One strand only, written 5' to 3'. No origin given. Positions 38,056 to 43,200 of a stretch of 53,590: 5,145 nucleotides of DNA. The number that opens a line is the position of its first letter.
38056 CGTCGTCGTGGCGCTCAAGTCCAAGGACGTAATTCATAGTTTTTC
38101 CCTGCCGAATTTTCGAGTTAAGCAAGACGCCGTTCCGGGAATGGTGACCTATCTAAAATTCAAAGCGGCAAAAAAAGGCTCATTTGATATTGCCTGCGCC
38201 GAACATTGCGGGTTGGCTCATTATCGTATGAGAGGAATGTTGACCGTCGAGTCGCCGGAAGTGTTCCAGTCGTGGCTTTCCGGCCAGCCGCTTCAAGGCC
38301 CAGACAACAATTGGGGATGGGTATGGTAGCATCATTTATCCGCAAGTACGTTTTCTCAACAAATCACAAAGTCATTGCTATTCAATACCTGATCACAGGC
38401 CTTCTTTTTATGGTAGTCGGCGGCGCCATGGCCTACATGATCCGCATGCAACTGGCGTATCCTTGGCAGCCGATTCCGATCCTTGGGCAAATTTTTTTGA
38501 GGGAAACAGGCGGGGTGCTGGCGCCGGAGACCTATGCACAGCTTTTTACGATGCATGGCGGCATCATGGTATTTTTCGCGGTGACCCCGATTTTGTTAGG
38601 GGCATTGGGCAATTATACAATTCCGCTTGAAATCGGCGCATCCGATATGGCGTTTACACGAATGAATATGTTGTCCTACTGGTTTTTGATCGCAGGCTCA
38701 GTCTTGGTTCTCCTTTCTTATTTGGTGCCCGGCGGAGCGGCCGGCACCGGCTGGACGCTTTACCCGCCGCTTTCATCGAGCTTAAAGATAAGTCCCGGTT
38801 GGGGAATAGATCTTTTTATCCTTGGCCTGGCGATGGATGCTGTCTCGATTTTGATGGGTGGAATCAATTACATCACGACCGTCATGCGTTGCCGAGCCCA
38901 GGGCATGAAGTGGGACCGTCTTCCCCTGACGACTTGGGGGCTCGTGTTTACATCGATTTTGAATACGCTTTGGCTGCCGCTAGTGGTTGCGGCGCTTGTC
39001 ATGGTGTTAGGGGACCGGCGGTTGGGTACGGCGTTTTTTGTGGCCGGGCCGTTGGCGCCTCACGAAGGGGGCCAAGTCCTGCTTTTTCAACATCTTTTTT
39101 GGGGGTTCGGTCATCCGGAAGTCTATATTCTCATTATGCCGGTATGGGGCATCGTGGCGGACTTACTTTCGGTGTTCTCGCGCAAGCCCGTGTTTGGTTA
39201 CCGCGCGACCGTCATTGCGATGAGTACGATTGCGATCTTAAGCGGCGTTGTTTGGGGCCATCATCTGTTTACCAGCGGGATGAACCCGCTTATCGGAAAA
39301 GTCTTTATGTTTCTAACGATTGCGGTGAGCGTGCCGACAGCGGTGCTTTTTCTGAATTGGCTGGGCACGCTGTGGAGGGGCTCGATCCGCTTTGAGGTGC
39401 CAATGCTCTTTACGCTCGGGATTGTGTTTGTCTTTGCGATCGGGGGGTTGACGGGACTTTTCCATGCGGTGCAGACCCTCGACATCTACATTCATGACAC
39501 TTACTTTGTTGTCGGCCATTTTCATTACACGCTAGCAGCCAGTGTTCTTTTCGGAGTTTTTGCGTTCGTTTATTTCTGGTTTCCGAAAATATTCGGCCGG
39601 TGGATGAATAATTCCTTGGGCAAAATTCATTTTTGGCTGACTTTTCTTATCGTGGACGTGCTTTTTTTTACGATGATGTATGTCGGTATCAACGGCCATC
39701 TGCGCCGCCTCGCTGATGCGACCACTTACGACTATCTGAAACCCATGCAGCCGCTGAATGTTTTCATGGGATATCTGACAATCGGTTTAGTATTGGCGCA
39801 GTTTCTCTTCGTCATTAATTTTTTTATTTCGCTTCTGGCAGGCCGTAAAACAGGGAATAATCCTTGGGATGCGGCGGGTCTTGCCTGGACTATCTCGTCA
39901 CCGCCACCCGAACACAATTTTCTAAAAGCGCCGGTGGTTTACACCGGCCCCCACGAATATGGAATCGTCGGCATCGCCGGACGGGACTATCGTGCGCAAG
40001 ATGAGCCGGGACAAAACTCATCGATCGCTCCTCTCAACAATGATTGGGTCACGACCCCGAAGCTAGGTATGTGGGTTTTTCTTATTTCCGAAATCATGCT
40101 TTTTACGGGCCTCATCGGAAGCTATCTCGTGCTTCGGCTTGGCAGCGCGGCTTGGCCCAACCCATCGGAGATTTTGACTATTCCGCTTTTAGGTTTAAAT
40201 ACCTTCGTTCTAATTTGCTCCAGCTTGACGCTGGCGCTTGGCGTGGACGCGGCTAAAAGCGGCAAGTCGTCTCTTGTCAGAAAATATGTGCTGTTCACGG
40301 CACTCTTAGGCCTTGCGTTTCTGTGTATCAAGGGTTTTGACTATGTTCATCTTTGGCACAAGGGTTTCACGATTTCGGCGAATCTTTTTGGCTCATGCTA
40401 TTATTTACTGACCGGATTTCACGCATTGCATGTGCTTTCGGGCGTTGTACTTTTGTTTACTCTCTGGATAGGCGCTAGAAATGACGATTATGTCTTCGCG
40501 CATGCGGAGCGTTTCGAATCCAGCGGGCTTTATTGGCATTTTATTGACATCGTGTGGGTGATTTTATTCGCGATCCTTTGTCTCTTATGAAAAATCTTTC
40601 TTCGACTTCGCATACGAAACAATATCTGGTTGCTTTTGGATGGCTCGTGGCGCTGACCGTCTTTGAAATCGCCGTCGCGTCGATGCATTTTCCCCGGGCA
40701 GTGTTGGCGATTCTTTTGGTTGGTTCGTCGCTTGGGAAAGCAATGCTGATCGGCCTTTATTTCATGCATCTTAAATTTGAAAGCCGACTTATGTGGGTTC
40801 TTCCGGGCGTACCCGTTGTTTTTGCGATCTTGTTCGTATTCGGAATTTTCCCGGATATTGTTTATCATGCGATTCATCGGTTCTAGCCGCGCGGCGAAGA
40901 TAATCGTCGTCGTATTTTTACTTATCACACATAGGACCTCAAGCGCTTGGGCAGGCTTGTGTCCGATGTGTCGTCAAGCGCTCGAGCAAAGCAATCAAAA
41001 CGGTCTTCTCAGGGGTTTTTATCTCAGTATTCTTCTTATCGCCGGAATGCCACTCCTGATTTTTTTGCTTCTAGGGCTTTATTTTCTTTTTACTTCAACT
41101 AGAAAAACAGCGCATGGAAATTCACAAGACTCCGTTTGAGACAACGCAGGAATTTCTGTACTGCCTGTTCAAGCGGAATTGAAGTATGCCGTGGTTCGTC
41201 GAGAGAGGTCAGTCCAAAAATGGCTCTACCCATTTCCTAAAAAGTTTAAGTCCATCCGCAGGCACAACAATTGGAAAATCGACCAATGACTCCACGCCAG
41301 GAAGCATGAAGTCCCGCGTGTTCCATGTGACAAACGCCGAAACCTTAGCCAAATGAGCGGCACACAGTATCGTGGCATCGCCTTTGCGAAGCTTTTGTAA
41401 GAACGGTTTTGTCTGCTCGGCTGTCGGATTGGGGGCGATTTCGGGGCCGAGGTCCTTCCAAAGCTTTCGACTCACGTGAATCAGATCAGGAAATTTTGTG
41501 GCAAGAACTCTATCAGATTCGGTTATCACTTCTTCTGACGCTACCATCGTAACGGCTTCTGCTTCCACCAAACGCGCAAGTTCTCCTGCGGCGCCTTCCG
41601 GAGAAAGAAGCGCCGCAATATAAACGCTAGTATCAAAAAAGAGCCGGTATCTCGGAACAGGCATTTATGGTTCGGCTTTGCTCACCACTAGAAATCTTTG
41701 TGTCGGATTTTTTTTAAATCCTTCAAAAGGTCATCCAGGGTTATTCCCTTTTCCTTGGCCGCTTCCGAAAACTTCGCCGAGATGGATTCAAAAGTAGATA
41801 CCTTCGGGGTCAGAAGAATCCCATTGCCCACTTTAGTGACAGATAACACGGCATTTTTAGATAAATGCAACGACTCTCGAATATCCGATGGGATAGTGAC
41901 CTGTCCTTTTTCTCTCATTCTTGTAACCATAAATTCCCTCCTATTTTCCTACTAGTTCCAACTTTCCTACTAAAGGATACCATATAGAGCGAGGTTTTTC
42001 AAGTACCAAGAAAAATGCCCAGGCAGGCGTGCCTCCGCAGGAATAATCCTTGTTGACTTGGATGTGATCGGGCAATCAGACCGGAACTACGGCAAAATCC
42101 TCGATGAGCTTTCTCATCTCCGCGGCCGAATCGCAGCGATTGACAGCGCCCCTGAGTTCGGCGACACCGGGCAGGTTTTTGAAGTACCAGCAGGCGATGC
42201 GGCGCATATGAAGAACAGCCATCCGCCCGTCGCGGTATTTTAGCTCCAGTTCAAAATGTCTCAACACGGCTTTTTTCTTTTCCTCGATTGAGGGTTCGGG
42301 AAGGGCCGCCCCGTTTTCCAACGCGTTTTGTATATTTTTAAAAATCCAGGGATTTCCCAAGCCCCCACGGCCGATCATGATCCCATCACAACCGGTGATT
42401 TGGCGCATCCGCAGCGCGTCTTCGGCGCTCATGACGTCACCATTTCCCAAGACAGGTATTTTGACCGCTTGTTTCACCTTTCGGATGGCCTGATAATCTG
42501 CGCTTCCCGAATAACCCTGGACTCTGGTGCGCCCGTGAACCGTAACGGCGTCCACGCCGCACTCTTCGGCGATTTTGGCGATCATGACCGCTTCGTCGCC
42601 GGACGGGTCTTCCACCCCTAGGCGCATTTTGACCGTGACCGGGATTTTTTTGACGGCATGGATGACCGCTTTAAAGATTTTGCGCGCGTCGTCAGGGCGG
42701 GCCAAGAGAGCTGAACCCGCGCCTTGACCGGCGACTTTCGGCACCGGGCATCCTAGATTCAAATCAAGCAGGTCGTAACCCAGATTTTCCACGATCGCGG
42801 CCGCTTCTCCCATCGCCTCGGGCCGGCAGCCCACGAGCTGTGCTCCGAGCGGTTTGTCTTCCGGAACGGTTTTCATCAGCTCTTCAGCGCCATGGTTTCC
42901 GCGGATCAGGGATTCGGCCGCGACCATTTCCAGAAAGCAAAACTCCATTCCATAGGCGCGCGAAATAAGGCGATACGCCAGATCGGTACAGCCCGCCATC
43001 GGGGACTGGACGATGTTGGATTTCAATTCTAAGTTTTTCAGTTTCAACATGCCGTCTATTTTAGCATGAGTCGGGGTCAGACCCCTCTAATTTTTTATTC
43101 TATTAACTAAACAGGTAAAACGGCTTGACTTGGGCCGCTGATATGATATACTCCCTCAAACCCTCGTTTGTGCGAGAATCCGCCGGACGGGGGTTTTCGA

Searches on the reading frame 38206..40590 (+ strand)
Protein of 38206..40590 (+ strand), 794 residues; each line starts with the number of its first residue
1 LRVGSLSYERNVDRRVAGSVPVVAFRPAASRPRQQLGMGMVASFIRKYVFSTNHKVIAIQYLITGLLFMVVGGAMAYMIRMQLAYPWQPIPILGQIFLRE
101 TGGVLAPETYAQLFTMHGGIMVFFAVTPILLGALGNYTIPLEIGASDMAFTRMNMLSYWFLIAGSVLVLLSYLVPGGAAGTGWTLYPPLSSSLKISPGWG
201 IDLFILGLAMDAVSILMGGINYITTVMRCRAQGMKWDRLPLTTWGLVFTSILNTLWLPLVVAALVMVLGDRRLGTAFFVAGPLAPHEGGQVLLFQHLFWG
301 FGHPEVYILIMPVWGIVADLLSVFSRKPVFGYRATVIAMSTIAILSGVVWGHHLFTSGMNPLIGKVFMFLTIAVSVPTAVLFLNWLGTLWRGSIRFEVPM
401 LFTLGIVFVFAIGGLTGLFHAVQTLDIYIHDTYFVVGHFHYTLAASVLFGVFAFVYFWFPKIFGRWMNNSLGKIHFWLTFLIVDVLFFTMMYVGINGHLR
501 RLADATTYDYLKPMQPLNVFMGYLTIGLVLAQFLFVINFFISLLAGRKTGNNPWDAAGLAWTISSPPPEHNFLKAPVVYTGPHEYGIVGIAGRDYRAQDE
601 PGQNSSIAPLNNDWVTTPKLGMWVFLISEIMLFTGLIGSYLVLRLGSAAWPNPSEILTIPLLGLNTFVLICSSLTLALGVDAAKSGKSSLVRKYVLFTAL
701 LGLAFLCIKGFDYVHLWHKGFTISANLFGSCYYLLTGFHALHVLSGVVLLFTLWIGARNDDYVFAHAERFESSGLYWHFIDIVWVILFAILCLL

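Call 86: search_protein_families(library=pfam, proteins=[window:38206-40590:+])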
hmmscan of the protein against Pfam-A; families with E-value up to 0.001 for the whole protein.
window:38206-40590:+ (794 aa): 2 families
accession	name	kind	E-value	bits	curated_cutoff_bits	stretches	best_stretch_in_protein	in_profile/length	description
PF00115.25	COX1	-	5e-137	457.8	34.8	1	57-521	2-430/436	Cytochrome C and Quinol oxidase polypeptide I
PF00510.24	COX3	-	1.7e-23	84.2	23.8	1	619-790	77-252/258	Cytochrome c oxidase subunit III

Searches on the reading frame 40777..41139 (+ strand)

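Call 59: search_protein_families(library=pfam, proteins=[window:40777-41139:+])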
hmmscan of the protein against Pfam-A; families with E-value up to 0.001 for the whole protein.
window:40777-41139:+ (120 aa): 1 family
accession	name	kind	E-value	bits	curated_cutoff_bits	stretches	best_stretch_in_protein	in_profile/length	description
PF03631.20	Virul_fac_BrkB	-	0.00066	19.8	33.7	1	29-111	62-144/259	Virulence factor BrkB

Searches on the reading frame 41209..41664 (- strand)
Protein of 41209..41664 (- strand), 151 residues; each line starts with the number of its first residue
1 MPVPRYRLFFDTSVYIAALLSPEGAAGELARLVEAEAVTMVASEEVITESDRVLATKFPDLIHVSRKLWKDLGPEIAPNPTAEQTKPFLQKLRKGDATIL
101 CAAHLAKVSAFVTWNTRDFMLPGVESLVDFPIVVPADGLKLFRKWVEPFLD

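Call 59: search_protein_families(library=pfam, proteins=[window:41209-41664:-])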
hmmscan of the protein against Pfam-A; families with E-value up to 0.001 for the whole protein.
window:41209-41664:- (151 aa): 1 family
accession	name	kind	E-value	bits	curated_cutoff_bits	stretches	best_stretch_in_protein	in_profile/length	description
PF13470.12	PIN_3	-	9.4e-10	39.8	27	1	7-117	1-115/115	PIN domain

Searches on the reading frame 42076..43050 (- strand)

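Call 59: search_protein_families(library=pfam, proteins=[window:42076-43050:-])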
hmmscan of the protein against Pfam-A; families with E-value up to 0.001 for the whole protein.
window:42076-43050:- (324 aa): 2 families
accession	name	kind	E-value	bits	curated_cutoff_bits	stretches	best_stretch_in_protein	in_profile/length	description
PF01207.24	Dus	-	7.6e-86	288.5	20.4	1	15-316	2-302/311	Dihydrouridine synthase (Dus)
PF01180.27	DHO_dh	-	2e-07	31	27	1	92-245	120-288/291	Dihydroorotate dehydrogenase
